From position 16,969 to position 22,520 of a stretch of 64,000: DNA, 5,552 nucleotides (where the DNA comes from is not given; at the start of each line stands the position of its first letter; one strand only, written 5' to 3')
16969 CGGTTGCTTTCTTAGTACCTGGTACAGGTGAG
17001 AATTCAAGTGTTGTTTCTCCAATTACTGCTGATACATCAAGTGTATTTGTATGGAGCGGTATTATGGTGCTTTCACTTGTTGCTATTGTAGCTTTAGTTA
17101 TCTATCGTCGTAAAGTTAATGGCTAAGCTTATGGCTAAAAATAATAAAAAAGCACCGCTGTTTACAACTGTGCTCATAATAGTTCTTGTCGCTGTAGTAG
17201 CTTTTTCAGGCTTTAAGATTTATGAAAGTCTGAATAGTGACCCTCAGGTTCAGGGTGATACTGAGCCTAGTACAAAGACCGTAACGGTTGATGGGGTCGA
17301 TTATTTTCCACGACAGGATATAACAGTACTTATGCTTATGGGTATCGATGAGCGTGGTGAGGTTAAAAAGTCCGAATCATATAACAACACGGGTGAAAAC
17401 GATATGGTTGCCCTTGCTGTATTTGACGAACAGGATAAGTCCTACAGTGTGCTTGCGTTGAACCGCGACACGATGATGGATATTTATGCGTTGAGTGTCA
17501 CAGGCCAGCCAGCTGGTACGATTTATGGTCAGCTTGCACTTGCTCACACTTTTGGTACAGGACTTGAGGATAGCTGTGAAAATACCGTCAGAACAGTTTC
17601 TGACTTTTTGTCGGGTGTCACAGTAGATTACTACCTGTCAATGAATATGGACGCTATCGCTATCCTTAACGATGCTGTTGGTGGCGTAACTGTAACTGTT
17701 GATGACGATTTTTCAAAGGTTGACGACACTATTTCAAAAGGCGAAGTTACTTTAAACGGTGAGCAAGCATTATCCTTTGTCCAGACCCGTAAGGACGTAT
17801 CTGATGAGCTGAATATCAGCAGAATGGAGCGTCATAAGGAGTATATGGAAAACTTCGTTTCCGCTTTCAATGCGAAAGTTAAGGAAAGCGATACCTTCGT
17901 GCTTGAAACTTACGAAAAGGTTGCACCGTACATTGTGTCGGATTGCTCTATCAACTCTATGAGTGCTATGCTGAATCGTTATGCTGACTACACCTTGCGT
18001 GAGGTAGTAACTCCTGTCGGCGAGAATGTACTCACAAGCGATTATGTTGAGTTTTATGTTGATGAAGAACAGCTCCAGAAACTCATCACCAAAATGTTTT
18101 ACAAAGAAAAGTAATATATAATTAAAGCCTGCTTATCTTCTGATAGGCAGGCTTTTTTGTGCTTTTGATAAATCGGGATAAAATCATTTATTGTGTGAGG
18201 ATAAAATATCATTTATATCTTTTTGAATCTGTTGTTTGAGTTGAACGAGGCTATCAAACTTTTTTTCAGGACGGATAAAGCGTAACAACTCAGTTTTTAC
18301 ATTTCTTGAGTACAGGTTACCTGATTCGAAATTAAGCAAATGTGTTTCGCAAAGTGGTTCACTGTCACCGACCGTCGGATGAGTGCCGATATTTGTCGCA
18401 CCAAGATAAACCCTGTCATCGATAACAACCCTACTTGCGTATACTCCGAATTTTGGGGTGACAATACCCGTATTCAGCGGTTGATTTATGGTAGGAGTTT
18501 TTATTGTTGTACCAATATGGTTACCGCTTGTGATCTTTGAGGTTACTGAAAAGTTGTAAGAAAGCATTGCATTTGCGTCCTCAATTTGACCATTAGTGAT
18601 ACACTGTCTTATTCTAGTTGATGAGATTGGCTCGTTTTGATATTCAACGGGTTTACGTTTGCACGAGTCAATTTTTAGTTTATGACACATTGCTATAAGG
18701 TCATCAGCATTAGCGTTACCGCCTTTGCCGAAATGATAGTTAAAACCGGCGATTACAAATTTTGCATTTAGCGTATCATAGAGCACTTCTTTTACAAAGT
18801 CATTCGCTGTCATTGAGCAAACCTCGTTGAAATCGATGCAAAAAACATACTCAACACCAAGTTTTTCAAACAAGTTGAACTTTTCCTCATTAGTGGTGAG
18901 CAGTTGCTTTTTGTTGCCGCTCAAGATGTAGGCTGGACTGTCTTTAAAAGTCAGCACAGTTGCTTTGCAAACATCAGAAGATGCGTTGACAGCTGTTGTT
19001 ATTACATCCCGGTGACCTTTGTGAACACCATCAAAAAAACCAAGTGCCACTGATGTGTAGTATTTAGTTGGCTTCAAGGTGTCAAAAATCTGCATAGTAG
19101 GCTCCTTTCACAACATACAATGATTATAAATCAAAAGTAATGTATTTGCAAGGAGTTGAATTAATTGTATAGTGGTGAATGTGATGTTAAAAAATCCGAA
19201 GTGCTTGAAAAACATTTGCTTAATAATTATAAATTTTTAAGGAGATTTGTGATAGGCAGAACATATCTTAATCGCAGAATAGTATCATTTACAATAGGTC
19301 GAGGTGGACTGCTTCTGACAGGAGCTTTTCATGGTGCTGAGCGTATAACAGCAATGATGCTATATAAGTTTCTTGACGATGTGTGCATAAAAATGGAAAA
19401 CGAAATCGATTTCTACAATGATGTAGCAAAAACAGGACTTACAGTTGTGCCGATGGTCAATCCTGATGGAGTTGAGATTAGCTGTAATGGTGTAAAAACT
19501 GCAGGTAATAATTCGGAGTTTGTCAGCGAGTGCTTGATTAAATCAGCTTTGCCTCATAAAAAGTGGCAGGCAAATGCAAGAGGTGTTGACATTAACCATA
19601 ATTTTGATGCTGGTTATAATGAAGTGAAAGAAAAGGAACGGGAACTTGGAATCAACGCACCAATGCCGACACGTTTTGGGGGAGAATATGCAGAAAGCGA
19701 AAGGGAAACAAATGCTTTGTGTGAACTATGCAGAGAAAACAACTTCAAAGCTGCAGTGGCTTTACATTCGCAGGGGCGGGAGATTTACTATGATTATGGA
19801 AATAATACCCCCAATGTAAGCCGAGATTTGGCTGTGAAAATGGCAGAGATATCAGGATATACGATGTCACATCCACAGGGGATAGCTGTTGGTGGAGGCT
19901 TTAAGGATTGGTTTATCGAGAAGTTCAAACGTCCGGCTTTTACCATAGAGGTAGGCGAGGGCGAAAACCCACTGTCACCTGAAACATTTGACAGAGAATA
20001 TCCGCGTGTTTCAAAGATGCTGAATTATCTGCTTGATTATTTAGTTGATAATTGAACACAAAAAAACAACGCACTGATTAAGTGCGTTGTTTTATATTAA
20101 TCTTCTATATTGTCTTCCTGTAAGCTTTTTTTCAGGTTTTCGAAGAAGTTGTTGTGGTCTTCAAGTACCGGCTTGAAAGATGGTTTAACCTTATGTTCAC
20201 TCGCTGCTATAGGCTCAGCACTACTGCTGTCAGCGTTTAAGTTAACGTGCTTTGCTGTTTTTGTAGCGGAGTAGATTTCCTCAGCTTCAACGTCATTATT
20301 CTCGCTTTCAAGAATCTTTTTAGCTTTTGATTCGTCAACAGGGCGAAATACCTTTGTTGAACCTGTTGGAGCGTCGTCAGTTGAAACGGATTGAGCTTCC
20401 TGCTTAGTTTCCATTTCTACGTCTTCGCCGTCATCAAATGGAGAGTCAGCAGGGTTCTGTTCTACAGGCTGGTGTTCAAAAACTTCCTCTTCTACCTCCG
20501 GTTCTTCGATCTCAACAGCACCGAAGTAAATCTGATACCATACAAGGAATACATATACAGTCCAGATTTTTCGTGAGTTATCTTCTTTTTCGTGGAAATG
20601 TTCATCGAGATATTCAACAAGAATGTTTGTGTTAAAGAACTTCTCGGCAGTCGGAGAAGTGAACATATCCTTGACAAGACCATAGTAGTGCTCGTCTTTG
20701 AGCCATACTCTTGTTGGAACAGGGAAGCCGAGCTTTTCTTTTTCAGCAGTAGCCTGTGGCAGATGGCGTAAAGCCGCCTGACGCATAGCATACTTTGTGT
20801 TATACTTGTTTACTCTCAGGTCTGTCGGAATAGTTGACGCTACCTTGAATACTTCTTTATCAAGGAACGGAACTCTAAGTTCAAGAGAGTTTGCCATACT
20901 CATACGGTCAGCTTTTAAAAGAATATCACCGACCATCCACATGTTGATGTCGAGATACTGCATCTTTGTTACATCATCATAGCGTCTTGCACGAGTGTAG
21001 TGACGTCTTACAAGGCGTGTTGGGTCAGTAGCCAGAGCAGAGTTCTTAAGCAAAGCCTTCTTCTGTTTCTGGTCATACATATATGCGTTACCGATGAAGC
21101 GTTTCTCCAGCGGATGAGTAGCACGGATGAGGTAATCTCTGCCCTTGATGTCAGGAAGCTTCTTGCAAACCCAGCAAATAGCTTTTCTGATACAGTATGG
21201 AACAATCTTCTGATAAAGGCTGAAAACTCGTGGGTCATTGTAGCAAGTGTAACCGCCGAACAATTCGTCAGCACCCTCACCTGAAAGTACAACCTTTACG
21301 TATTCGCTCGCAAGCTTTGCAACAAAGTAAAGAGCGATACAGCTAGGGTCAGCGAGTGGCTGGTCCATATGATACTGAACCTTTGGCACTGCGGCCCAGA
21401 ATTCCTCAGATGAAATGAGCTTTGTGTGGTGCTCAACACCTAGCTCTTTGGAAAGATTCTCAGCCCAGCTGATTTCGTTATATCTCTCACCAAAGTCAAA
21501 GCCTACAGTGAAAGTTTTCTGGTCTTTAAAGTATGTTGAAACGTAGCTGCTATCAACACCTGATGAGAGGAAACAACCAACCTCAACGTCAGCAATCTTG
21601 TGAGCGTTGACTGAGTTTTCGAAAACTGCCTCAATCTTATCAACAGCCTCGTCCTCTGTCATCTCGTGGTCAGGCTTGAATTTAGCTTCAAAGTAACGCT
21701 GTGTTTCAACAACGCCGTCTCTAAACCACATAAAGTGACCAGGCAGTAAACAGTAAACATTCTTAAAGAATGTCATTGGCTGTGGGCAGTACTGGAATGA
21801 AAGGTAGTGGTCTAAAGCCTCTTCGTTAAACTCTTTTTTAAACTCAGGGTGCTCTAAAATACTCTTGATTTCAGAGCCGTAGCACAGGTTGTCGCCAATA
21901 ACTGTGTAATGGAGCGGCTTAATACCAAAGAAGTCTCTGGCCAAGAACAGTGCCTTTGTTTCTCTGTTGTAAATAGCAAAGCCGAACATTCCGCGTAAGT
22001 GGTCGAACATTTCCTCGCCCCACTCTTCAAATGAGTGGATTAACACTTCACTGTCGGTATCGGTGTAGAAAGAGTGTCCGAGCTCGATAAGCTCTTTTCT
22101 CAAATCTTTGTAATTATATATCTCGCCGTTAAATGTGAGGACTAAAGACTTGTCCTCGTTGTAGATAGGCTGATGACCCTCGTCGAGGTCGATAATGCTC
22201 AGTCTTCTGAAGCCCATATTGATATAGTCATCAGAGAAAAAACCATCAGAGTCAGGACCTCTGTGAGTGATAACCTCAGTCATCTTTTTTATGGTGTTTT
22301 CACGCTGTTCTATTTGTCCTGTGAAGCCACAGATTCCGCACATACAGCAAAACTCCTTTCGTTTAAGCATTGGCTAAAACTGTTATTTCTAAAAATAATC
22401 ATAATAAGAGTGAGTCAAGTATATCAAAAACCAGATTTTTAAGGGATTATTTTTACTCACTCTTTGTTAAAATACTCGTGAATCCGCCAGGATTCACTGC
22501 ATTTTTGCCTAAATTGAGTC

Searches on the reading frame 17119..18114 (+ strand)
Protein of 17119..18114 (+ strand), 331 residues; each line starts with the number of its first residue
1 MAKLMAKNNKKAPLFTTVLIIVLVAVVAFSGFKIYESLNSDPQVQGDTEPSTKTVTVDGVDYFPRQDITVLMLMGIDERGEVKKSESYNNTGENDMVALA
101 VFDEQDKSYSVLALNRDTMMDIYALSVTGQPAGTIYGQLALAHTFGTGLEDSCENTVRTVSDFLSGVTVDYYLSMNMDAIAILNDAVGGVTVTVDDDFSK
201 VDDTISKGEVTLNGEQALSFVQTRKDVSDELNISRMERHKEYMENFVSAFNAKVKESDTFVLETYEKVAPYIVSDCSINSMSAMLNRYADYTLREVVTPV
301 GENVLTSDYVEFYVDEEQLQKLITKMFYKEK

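Call 82: search_protein_families(library=pfam, proteins=[window:17119-18114:+], max_evalue=0.001)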
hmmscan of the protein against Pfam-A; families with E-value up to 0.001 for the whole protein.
window:17119-18114:+ (331 aa): 1 family
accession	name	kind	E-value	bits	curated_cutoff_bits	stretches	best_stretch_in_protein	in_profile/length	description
PF03816.19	LytR_cpsA_psr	-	1e-24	87.9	24.6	1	94-248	2-146/150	LytR_cpsA_psr family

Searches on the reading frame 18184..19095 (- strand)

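Call 82: search_protein_families(library=pfam, proteins=[window:18184-19095:-], max_evalue=0.001)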
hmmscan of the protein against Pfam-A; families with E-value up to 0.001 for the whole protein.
window:18184-19095:- (303 aa): 3 families
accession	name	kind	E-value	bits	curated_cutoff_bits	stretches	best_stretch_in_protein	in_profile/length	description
PF06574.18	FAD_syn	-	2.4e-40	138.4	27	1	12-161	6-158/158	FAD synthetase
PF01687.23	Flavokinase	-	1.3e-34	119.5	19.6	1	178-297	1-120/124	Riboflavin kinase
PF01467.32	CTP_transf_like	-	3.6e-05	24.4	21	1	17-164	2-132/133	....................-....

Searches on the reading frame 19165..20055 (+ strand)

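Call 82: search_protein_families(library=pfam, proteins=[window:19165-20055:+], max_evalue=0.001)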
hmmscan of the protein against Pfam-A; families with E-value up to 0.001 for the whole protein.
window:19165-20055:+ (296 aa): 2 families
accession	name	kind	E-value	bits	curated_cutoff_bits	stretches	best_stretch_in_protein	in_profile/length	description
PF00246.29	Peptidase_M14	-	1.4e-28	100.8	21.6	1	21-268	11-266/286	Zinc carboxypeptidase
PF24827.1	AstE_AspA_cat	-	7e-05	22.9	25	0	194-287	97-190/192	Succinylglutamate desuccinylase/Aspartoacylase catalytic domain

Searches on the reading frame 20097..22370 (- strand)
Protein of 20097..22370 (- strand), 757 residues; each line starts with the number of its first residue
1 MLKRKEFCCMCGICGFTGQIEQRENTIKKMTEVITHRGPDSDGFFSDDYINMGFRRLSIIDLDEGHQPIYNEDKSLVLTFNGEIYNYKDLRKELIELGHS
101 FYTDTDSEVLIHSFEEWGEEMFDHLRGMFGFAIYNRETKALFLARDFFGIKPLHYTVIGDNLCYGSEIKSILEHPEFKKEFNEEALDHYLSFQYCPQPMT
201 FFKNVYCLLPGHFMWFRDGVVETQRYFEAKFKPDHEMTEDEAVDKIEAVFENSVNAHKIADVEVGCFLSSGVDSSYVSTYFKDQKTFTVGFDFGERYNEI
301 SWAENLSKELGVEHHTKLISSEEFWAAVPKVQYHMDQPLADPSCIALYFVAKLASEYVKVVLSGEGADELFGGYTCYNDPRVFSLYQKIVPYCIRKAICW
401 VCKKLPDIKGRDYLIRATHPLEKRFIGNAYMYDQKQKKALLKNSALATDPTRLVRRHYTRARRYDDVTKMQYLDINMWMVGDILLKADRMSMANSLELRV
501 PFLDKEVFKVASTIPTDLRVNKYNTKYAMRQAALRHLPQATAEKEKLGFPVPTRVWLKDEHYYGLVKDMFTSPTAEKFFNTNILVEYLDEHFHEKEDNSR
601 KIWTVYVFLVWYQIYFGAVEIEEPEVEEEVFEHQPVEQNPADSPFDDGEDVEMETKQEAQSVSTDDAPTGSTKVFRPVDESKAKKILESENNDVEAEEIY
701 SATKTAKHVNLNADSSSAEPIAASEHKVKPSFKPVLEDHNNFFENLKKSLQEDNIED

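Call 76: search_protein_families(library=pfam, proteins=[window:20097-22370:-], max_evalue=0.001)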
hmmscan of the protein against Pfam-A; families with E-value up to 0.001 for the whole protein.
window:20097-22370:- (757 aa): 3 families
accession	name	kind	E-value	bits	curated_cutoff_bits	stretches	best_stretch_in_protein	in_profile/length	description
PF00733.27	Asn_synthase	-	3.9e-89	300.2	21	1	246-612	2-353/354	Asparagine synthase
PF13537.11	GATase_7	-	2.7e-43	147.3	25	1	55-172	2-122/123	Glutamine amidotransferase domain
PF13522.11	GATase_6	-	5.8e-39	133.5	27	1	39-167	1-130/130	Glutamine amidotransferase domain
